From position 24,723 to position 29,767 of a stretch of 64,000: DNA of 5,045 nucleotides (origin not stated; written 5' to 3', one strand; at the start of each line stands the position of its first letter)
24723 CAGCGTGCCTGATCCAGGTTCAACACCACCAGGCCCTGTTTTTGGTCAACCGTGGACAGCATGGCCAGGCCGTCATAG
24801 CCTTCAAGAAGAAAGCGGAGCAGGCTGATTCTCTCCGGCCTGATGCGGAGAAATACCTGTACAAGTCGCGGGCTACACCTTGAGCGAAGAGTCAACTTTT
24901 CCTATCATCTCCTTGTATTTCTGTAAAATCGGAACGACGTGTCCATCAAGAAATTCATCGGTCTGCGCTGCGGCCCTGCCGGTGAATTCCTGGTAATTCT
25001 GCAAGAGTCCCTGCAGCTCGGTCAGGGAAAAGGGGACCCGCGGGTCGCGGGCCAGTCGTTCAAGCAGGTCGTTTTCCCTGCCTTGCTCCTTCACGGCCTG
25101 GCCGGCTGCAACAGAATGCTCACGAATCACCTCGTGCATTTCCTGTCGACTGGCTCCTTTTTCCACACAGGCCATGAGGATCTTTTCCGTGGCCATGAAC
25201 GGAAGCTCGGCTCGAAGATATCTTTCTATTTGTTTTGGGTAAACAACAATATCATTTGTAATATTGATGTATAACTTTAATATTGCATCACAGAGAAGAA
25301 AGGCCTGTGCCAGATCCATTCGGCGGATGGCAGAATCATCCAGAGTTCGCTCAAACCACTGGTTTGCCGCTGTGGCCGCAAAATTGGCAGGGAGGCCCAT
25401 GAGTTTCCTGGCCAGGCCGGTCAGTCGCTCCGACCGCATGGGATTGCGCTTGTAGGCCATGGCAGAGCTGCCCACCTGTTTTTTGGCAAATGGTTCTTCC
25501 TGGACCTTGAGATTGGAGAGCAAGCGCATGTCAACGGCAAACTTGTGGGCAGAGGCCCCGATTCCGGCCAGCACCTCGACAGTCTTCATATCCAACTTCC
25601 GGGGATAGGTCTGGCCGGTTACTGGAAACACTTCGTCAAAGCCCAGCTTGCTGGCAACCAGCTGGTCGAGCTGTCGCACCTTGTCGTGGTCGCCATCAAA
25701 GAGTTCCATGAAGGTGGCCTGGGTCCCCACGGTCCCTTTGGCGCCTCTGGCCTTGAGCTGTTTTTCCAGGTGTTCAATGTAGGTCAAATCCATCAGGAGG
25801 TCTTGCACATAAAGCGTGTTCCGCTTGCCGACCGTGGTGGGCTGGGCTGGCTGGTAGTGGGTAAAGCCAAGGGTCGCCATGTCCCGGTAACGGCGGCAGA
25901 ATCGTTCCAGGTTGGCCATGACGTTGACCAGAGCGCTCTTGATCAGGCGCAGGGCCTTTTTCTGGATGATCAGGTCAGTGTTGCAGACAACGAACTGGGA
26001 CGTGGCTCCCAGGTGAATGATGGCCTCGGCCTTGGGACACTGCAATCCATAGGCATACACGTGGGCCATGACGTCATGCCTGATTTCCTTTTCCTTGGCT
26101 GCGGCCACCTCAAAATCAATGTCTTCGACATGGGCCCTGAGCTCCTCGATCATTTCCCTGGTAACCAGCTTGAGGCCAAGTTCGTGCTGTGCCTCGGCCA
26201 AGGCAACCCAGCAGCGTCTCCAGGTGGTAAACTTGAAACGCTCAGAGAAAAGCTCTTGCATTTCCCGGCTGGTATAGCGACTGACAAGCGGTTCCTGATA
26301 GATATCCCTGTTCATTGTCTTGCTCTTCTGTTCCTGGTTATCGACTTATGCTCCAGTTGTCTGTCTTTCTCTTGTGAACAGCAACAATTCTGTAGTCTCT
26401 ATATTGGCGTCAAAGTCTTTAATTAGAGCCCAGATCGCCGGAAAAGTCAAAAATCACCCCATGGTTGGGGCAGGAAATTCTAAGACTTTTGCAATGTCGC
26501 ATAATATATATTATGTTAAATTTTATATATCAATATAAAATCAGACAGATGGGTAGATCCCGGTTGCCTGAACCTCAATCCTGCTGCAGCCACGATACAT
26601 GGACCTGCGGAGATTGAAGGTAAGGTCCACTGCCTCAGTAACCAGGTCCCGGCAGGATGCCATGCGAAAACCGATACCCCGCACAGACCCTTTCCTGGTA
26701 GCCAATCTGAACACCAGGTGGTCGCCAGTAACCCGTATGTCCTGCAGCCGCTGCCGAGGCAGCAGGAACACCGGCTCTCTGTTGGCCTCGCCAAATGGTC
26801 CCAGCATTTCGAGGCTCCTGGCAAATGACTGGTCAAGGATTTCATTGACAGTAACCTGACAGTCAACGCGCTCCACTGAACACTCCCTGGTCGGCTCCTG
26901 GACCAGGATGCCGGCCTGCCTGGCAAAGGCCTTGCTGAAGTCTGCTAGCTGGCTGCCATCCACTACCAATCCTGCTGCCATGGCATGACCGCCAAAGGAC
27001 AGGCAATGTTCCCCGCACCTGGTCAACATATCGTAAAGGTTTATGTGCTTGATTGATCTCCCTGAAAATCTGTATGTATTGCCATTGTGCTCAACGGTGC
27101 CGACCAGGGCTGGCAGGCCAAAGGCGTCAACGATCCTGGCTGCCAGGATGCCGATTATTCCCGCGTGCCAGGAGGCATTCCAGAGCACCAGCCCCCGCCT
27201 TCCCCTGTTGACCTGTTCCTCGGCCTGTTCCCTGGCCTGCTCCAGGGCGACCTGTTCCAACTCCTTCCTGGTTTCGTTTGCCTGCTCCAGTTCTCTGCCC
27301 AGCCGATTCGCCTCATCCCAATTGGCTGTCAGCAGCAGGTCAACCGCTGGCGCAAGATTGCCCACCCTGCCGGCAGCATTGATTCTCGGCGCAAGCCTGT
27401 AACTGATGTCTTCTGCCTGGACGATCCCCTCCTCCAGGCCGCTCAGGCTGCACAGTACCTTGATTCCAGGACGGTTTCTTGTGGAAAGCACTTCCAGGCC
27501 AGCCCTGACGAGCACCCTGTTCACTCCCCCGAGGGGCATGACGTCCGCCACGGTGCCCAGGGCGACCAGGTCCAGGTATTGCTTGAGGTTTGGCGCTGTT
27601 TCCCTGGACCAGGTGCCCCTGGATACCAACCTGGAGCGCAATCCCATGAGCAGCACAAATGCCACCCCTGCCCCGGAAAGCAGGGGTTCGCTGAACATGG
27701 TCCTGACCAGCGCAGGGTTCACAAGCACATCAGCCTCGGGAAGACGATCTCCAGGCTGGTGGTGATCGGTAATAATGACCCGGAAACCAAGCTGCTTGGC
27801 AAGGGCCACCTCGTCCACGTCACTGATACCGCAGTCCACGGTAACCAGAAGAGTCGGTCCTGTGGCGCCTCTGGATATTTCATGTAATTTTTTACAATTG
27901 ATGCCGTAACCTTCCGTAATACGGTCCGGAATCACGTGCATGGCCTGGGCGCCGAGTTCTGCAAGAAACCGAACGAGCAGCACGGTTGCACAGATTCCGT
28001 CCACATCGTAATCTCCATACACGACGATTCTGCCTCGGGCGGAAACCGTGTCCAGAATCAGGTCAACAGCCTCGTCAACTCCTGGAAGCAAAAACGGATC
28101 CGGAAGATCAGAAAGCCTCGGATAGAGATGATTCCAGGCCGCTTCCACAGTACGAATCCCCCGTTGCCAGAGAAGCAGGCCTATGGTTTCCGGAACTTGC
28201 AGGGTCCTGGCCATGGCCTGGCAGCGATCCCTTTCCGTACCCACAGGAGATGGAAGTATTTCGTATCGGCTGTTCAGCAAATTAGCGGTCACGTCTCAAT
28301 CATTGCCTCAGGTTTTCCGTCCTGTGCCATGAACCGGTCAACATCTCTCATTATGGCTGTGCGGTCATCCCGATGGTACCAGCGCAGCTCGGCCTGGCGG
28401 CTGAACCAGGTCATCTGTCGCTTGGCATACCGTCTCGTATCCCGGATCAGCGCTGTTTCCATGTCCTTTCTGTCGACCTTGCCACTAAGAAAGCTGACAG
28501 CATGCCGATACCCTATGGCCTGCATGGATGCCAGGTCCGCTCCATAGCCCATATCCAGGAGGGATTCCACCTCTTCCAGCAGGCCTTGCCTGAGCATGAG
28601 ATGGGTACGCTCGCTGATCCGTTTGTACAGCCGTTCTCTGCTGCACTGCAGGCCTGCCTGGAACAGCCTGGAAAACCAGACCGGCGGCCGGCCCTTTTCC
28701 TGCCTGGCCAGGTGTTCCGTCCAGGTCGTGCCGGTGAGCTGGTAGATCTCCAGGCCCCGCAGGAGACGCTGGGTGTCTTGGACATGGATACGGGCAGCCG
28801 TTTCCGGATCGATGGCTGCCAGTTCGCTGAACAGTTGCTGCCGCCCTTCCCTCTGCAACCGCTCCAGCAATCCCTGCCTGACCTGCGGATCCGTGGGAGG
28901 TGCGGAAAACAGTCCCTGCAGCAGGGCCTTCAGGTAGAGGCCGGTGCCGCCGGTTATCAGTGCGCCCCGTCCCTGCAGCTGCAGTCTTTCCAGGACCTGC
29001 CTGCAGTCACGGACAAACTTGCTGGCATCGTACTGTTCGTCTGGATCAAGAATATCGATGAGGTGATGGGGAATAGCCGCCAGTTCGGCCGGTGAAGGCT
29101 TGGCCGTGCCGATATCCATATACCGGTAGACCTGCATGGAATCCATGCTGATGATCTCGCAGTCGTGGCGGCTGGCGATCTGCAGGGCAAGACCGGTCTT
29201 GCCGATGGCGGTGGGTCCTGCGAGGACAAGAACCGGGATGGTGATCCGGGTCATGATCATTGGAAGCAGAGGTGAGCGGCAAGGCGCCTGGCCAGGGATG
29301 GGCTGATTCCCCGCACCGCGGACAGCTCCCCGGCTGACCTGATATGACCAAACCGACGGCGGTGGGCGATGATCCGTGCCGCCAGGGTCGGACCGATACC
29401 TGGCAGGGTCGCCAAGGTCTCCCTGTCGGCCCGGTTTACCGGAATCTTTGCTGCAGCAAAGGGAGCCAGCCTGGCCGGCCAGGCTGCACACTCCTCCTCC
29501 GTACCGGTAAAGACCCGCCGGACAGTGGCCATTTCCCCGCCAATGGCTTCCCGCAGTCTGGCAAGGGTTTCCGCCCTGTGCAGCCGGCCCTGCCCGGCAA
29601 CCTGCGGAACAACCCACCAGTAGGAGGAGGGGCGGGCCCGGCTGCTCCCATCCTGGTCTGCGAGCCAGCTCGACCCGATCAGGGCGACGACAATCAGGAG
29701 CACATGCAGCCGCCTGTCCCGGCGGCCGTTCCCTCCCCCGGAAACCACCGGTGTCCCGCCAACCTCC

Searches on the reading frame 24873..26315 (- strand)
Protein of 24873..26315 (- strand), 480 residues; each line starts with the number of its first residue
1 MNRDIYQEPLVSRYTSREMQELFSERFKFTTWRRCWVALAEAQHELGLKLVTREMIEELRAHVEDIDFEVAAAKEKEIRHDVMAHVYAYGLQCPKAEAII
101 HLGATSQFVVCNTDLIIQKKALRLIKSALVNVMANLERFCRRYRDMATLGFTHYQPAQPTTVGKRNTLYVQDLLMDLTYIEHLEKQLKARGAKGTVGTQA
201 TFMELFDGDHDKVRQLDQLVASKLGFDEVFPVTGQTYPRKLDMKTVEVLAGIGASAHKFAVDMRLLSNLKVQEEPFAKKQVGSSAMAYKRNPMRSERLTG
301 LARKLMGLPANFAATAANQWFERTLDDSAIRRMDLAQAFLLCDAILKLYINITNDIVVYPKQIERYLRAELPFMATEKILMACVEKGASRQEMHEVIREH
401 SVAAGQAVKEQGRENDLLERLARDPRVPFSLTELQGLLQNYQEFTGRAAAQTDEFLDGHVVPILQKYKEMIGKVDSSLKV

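Call 43: search_protein_families(library=pfam, proteins=[window:24873-26315:-], max_evalue=0.0001)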
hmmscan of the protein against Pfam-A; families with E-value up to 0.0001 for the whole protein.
window:24873-26315:- (480 aa): 2 families
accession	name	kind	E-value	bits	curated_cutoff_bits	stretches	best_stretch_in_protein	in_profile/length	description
PF00206.25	Lyase_1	-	8.4e-24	85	27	1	20-307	11-312/312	Lyase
PF10397.14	ADSL_C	-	3.9e-20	72.4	32.7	1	372-455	1-79/79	Adenylosuccinate lyase C-terminus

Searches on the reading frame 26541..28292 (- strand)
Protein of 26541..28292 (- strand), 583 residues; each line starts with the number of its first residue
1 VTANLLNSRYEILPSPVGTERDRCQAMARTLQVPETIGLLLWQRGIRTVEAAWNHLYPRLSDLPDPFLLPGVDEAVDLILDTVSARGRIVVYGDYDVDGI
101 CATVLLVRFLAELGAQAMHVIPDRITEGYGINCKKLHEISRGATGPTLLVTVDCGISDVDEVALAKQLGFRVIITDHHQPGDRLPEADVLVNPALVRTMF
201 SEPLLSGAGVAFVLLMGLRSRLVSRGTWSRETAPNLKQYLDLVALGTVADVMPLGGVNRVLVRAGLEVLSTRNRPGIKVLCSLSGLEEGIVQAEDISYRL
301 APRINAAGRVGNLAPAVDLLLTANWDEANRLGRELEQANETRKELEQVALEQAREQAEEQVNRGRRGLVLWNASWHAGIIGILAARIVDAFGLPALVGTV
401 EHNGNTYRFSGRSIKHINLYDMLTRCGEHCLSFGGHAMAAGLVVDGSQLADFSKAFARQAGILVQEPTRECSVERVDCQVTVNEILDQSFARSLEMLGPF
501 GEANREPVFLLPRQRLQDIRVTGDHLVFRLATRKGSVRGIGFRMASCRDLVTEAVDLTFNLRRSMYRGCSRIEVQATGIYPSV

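Call 43: search_protein_families(library=pfam, proteins=[window:26541-28292:-], max_evalue=0.0001)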
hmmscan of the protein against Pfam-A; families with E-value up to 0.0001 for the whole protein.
window:26541-28292:- (583 aa): 3 families
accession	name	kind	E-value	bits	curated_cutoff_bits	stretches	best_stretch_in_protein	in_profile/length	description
PF01368.27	DHH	-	1.8e-25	90.1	28.1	1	88-247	1-125/125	DHH family, N-terminal domain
PF17768.7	RecJ_OB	-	6e-17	62.1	27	1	476-575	1-104/107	RecJ OB domain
PF02272.25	DHHA1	-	6.2e-12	46.3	25.9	1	368-458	5-98/102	DHHA1 domain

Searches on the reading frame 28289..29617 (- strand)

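Call 43: search_protein_families(library=pfam, proteins=[window:28289-29617:-], max_evalue=0.0001)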
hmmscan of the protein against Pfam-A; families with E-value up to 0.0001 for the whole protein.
window:28289-29617:- (442 aa): 2 families
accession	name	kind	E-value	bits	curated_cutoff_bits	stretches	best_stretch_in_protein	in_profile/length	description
PF01715.23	IPPT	-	5.1e-84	282.2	23.6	1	162-408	1-243/243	IPP transferase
PF01745.22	IPT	-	1.5e-07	31.5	20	1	129-182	3-56/233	Isopentenyl transferase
